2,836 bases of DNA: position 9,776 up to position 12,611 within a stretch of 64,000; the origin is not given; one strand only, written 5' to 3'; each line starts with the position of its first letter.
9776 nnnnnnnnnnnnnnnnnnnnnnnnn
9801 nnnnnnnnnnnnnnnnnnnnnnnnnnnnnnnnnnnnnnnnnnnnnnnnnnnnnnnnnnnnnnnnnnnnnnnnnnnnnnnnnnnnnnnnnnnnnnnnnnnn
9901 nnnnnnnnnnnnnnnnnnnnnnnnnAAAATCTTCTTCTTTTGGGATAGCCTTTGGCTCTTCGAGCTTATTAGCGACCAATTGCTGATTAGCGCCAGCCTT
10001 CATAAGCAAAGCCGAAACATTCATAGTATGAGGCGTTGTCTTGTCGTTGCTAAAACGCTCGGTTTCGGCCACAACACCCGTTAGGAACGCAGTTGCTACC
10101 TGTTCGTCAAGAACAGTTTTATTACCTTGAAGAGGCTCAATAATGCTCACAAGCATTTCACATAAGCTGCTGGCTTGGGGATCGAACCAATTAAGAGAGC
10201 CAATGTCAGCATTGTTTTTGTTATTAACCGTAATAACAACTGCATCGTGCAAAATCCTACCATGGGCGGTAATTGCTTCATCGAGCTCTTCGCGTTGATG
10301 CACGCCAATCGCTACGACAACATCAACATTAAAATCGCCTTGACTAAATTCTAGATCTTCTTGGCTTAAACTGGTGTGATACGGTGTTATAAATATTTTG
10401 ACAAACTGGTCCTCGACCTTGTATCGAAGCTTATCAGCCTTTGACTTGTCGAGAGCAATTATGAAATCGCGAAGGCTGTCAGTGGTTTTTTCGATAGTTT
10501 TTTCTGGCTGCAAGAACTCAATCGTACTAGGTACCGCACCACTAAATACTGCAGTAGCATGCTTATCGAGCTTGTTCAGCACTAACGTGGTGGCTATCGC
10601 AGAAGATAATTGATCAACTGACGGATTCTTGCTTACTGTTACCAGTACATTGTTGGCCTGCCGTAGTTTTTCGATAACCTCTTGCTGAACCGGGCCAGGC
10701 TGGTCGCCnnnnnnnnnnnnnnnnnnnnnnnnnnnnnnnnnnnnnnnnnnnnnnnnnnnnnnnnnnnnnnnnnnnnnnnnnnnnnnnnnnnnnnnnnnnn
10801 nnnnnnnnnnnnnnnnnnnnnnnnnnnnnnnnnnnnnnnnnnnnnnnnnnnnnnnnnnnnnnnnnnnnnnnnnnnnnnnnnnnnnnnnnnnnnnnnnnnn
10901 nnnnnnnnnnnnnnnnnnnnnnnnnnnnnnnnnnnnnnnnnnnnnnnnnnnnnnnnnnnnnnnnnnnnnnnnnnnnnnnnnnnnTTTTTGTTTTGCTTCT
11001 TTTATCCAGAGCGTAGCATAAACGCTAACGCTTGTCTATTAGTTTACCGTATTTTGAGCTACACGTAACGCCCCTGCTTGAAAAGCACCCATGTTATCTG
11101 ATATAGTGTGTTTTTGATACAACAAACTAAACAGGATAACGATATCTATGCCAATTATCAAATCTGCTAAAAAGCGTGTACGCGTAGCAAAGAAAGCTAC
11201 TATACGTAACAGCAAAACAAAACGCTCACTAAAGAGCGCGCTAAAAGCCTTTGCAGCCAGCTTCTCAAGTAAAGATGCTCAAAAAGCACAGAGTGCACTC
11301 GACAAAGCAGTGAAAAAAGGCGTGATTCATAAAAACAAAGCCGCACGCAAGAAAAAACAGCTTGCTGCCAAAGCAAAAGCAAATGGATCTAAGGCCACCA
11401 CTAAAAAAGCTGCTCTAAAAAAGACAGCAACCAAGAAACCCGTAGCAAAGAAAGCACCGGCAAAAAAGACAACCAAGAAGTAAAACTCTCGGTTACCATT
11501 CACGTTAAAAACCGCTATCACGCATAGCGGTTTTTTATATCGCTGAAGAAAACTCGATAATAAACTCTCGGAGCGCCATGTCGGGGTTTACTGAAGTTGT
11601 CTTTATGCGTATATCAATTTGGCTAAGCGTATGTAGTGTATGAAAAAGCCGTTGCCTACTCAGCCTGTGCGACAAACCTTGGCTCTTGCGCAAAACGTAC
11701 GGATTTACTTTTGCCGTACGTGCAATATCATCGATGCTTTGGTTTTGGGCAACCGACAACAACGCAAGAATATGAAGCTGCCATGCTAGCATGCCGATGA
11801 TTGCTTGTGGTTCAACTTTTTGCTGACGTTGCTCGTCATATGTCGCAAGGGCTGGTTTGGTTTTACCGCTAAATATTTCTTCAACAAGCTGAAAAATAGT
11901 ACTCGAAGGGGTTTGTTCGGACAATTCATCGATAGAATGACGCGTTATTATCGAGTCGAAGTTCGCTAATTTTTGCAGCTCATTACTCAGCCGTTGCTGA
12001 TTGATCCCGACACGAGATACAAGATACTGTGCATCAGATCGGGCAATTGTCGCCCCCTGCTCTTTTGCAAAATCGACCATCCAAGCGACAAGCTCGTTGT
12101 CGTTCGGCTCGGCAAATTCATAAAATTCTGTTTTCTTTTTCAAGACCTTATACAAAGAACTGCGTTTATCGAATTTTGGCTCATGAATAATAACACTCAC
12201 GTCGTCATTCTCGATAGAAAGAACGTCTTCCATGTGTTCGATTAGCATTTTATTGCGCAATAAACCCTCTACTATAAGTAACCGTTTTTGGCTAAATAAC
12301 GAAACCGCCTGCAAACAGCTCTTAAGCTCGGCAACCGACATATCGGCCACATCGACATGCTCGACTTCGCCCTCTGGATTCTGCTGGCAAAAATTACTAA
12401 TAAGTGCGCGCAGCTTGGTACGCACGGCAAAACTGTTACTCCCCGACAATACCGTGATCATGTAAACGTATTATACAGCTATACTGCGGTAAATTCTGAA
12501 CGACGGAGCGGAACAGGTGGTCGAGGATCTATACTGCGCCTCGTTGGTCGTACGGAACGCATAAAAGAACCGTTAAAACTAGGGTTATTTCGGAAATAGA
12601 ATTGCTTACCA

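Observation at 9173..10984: NrnA/DHH-fold protein with all catalytic motifs substituted, sandwiched between proline-rich tails (likely pseudoenzyme)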

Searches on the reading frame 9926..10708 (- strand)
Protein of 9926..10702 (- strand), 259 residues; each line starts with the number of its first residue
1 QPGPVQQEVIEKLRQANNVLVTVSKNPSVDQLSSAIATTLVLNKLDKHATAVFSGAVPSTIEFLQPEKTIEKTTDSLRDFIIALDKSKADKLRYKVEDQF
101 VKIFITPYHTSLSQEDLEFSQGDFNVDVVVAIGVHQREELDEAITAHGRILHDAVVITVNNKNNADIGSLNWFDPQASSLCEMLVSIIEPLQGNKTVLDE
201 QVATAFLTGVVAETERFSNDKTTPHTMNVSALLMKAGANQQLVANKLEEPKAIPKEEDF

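Call 6: find_homologous_proteins(query=window:9926-10702:-, max_evalue=0.001)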
Query seq(259 aa) (259 aa): 487 proteins with E <= 0.001 among 1062 candidates; the best 120 are listed.
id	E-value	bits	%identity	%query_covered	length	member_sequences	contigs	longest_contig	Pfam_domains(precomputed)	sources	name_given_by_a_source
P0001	7.6e-126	436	77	98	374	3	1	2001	-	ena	-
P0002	9.5e-113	394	80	86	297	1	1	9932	PF01368.28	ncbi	ncbi:MAG: hypothetical protein WCO19_03350, partial [Candidatus Saccharibacteria bacterium]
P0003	3.8e-108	379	71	94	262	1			-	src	-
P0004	4.6e-107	375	71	94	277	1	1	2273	-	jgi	jgi:nanoRNase/pAp phosphatase (c-di-AMP/oligoRNAs hydrolase)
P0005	5.7e-107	375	69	97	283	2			PF01368.28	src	-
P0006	7.2e-106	371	69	93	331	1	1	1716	-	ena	-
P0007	7.3e-106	371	70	96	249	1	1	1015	-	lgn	-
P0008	1.2e-105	370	68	96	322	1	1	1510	-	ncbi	ncbi:MAG: hypothetical protein AAB834_06355, partial [Patescibacteria group bacterium]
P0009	2.9e-105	369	70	94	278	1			-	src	-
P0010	4.0e-105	369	68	97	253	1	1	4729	-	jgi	jgi:nanoRNase/pAp phosphatase (c-di-AMP/oligoRNAs hydrolase)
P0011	7.8e-105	368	69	96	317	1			-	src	-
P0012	1.2e-104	367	72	93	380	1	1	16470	-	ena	-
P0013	1.9e-104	366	65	97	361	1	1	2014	-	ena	-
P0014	2.4e-104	366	68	97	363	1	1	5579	-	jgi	-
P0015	3.0e-104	366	66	94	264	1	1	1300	-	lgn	-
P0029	7.7e-102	358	68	94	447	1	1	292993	-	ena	-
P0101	3.9e-93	329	59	97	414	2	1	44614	-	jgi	jgi:hypothetical protein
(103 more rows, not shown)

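Call 16: find_encoding_contigs(protein=P0029, flank=6000, max_places=2)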
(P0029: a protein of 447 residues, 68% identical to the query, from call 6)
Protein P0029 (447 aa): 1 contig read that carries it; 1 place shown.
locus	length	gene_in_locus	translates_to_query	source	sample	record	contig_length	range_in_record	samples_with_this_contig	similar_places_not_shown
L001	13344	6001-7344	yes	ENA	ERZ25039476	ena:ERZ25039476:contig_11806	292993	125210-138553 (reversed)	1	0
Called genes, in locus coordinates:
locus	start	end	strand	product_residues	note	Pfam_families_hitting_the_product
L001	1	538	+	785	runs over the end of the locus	PF02739:5_3_exonuc_N, PF01367:5_3_exonuc, PF00476:DNA_pol_A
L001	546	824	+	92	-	PF00476:DNA_pol_A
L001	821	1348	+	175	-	PF06185:YecM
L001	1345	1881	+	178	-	PF00300:His_Phos_1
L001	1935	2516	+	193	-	-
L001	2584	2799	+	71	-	-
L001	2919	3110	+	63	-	PF00702:Hydrolase, PF13242:Hydrolase_like, PF13419:HAD_2 (weak)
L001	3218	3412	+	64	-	-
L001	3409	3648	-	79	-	-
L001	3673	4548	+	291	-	PF01149:Fapy_DNA_glyco, PF06831:H2TH, PF06827:zf-FPG_IleRS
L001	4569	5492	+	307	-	PF06144:DNA_pol3_delta, PF21694:DNA_pol3_delta_C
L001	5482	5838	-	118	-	PF01649:Ribosomal_S20p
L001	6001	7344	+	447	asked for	-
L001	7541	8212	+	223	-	PF01509:TruB_N, PF16198:TruB_C_2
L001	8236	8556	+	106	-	-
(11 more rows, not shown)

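Call 17: find_encoding_contigs(protein=P0101, flank=6000, max_places=2)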
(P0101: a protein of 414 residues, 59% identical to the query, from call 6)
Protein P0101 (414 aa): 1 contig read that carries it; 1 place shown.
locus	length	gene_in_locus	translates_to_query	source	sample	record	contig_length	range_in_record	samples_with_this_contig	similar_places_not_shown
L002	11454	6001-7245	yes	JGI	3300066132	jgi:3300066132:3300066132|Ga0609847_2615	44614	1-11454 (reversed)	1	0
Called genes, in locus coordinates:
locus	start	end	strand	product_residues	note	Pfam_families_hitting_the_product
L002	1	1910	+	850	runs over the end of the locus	PF02739:5_3_exonuc_N, PF01367:5_3_exonuc, PF00476:DNA_pol_A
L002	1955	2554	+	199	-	-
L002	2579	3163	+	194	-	PF00702:Hydrolase, PF13419:HAD_2, PF13242:Hydrolase_like (weak)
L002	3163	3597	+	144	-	PF00692:dUTPase, PF22769:DCD (weak)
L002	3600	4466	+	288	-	PF01149:Fapy_DNA_glyco, PF06831:H2TH, PF06827:zf-FPG_IleRS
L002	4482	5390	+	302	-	PF06144:DNA_pol3_delta, PF21694:DNA_pol3_delta_C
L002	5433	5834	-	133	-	-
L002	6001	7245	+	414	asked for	-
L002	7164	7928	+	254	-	-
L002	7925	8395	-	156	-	-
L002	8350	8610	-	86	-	-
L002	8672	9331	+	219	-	PF01509:TruB_N, PF16198:TruB_C_2 (faint)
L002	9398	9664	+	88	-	PF00312:Ribosomal_S15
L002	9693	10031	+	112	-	PF04266:ASCH (weak)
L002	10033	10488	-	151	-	PF00293:NUDIX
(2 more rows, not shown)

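Call 39: find_related_loci(query=A3, collection=genome_contigs, flank=4000)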
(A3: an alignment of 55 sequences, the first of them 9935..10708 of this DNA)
Query A3 (258 aa) in genome_contigs; peptide patterns used: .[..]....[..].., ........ (x = any residue, [..] = any of these).
600 stretches matched a pattern (row limit reached: there are more); 587 encode a relative of the query (tblastn E <= 1e-3); the best 80 are kept; 80 distinct loci.
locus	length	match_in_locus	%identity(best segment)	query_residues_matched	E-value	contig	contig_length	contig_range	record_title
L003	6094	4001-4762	81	2-255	1e-143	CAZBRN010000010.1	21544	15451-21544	MAG TPA_asm: uncultured Candidatus Saccharibacteria bacterium isolate SRP286056_co2_432 genome assembly, contig: NODE_36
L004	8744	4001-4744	82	8-255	3e-142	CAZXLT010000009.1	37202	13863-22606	MAG TPA_asm: uncultured Candidatus Saccharibacteria bacterium isolate SRP342105_co1_432 genome assembly, contig: NODE_14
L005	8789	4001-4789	77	2-258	5e-140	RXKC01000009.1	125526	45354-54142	MAG: Candidatus Saccharibacteria bacterium isolate AWTP1-31 sample_9_scaffold_11, whole genome shotgun sequence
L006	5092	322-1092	81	3-258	2e-140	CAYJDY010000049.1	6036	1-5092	MAG TPA_asm: uncultured Candidatus Saccharibacteria bacterium isolate ERP123247_co1_97 genome assembly, contig: NODE_868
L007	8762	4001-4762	80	2-255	1e-139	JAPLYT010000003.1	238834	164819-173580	MAG: Candidatus Saccharibacteria bacterium isolate LacPavin_0818_WC45_MAG_44_10 LacPavin_0818_WC45_scaffold_92633, whole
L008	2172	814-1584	80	2-257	4e-148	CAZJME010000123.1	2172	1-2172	MAG TPA_asm: uncultured Candidatus Saccharibacteria bacterium isolate SRP135725_co1_616 genome assembly, contig: NODE_10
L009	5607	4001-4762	79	5-258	2e-138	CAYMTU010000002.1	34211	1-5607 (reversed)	MAG TPA_asm: uncultured Candidatus Saccharibacteria bacterium isolate SRP286056_co2_537 genome assembly, contig: NODE_17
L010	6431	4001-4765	78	4-258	6e-138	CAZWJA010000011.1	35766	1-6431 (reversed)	MAG TPA_asm: uncultured Candidatus Saccharibacteria bacterium isolate SRP192515_co2_169 genome assembly, contig: NODE_84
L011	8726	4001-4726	82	7-248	2e-137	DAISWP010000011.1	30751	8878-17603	MAG TPA_asm: Candidatus Saccharibacteria bacterium isolate CTOTU2456 NODE_631_length_30751_cov_5.640865, whole genome sh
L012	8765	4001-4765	78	5-257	1e-136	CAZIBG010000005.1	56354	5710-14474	MAG TPA_asm: uncultured Candidatus Saccharibacteria bacterium isolate SRP286056_co2_68 genome assembly, contig: NODE_590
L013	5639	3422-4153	80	7-250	1e-136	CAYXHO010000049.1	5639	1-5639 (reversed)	MAG TPA_asm: uncultured Candidatus Saccharibacteria bacterium isolate SRP342105_co1_335 genome assembly, contig: NODE_20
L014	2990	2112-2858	79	10-257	3e-141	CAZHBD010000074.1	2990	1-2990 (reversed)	MAG TPA_asm: uncultured Candidatus Saccharibacteria bacterium isolate SRP173033_co2_238 genome assembly, contig: NODE_32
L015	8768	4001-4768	76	3-256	2e-135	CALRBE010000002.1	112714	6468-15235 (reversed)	MAG: uncultured Candidatus Saccharimonas sp. isolate MsH-30jul19-11 genome assembly, contig: MsH-30jul19-C224, whole gen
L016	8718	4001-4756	76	7-258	1e-134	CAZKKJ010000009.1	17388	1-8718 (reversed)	MAG TPA_asm: uncultured Candidatus Saccharibacteria bacterium isolate SRP342105_co1_130 genome assembly, contig: NODE_43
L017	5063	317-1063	80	10-258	2e-140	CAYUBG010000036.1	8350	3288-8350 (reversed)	MAG TPA_asm: uncultured Candidatus Saccharibacteria bacterium isolate SRP170004_co1_3 genome assembly, contig: NODE_1388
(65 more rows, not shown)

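Call 40: search_protein_representatives(alignment_id=A3)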
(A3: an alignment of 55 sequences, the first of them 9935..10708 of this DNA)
Query: 55 sequences, 258 profile positions. Proteins with E-value up to 0.001 (for the whole library): 8910; up to 1e-10: 3459; up to 1e-30: 1445. The best 150 are listed.
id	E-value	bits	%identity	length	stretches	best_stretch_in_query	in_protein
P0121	1.1e-136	470.6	-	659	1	1-251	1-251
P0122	1.5e-136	470.2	-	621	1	1-252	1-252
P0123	2.9e-136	469.2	-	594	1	1-249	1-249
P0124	3.4e-136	469.0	-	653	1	1-249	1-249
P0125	3.9e-136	468.8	-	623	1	1-252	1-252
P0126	2.1e-135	466.4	-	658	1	1-248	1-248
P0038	4.4e-135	465.3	-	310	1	1-253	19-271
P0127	4.9e-135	465.2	-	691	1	1-252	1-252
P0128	1.4e-134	463.7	-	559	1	1-251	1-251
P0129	2.2e-134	463.0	-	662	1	1-252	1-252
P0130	2.4e-134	462.9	-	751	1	1-249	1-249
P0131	2.4e-134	462.9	-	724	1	1-249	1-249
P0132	2.6e-134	462.8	-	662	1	3-250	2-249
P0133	2.9e-134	462.6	-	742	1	1-249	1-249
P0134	3.1e-134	462.5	-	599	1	1-252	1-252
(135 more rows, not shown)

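Call 50: predict_structure(alignment_id=A4)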
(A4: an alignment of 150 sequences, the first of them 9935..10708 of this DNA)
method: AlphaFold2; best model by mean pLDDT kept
length: 258 residues; sequences in the alignment: 150
mean_pLDDT: 83.2   pTM: 0.85
mean pLDDT of the five models: 83.2, 80.0, 78.1, 77.9, 77.7
residues with pLDDT >= 90: 137; 70-90: 67; 50-70: 50; < 50: 4
segments of 3 or more residues with pLDDT < 50: none
pLDDT, mean of each block of 10 residues (from residue 1): 86 96 95 95 92 90 64 64 71 72 66 58 68 96 89 87 87 95 96 87 92 89 93 93 69 69
secondary structure, 60 per line:
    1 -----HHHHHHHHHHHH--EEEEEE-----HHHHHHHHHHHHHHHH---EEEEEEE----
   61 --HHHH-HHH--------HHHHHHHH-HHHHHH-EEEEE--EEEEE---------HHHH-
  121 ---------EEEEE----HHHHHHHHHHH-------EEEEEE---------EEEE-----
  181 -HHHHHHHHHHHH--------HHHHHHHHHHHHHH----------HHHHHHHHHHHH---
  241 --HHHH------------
elements in order: H6-17 E20-25 H31-46 E50-56 H63-66 H79-86 H88-93 E95-99 E102-106 H116-119 E130-134 H139-149 E157-162 E172-175 H182-193 H202-215 H226-237 H243-246

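Call 53: fold_search(model_id=the predicted structure, library=pdb)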
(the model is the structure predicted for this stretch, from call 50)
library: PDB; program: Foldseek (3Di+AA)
matches with E <= 10: 1070; with E <= 0.001: 49
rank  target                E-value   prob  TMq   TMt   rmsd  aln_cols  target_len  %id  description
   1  5o25_B                4.6e-12  1.00  0.61  0.50   5.7       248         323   19  Structure of wildtype T.maritima PDE (TM1595) in ligand-free state (released 2017-10-25)
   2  5o4z                  5.1e-12  1.00  0.61  0.50   6.3       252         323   19  Structure of the inactive T.maritima PDE (TM1595) D80N D154N mutant with substrate 5'-pApA (released 2017-10-25)
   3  5o7f_A                1.2e-11  1.00  0.60  0.49   6.3       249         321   18  Structure of the inactive T.maritima PDE (TM1595) D80N D154N mutant with GMP and Mn2+ (released 2017-10-25)
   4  5o7f_B                1.6e-11  1.00  0.61  0.50   6.3       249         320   19  Structure of the inactive T.maritima PDE (TM1595) D80N D154N mutant with GMP and Mn2+ (released 2017-10-25)
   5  5o1u_B                1.9e-11  1.00  0.60  0.49   4.9       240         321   19  Structure of wildtype T.maritima PDE (TM1595) with AMP and Mn2+ (released 2017-10-25)
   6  5o1u_A                1.9e-11  1.00  0.61  0.50   6.3       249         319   19  Structure of wildtype T.maritima PDE (TM1595) with AMP and Mn2+ (released 2017-10-25)
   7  5j21_A                2.4e-10  1.00  0.59  0.50   5.4       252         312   18  Structure of Bacillus NanoRNase A (WT) (released 2017-08-02)
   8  8iu7_A                4.1e-10  1.00  0.57  0.47   6.5       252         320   13  Structure of Staphylococcus aureus NrnA (Pde2) in complex with Mg2+ (released 2024-04-24)
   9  8iu7_B                4.1e-10  1.00  0.57  0.46   6.5       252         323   13  Structure of Staphylococcus aureus NrnA (Pde2) in complex with Mg2+ (released 2024-04-24)
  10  5j21_C                4.9e-10  1.00  0.60  0.50   5.6       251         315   18  Structure of Bacillus NanoRNase A (WT) (released 2017-08-02)
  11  5ipp_C                5.8e-10  1.00  0.60  0.50   5.5       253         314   17  Structure of Bacillus NanoRNase A active site mutant bound to a mononucleotide (released 2017-08-02)
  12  5izo_B                6.2e-10  1.00  0.55  0.45   6.0       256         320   16  Bacillus NanoRNase A (H103A) + 2 divalent cations + PO4 at the active site (released 2017-08-02)
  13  3dev_A                6.9e-10  1.00  0.58  0.48   6.2       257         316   17  Crystal structure of SH1221 protein from Staphylococcus haemolyticus, Northeast Structural Genomics Consortium Target  (released 2008-08-05)
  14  5izo_A                6.9e-10  1.00  0.59  0.52   5.8       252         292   18  Bacillus NanoRNase A (H103A) + 2 divalent cations + PO4 at the active site (released 2017-08-02)
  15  5j21_B                7.3e-10  1.00  0.57  0.47   6.4       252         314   17  Structure of Bacillus NanoRNase A (WT) (released 2017-08-02)
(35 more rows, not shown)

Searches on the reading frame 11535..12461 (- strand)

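Call 12: search_protein_families(library=pfam, proteins=[window:11535-12461:-], max_evalue=0.001)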
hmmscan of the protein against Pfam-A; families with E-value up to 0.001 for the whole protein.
window:11535-12461:- (308 aa): 2 families
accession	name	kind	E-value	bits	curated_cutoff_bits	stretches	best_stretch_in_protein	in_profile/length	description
PF21694.2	DNA_pol3_delta_C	-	1.8e-22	80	27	1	187-304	2-121/121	DNA polymerase III delta subunit, C-terminal domain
PF06144.19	DNA_pol3_delta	-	1.3e-06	28.9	21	1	5-113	3-120/124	DNA polymerase III, delta subunit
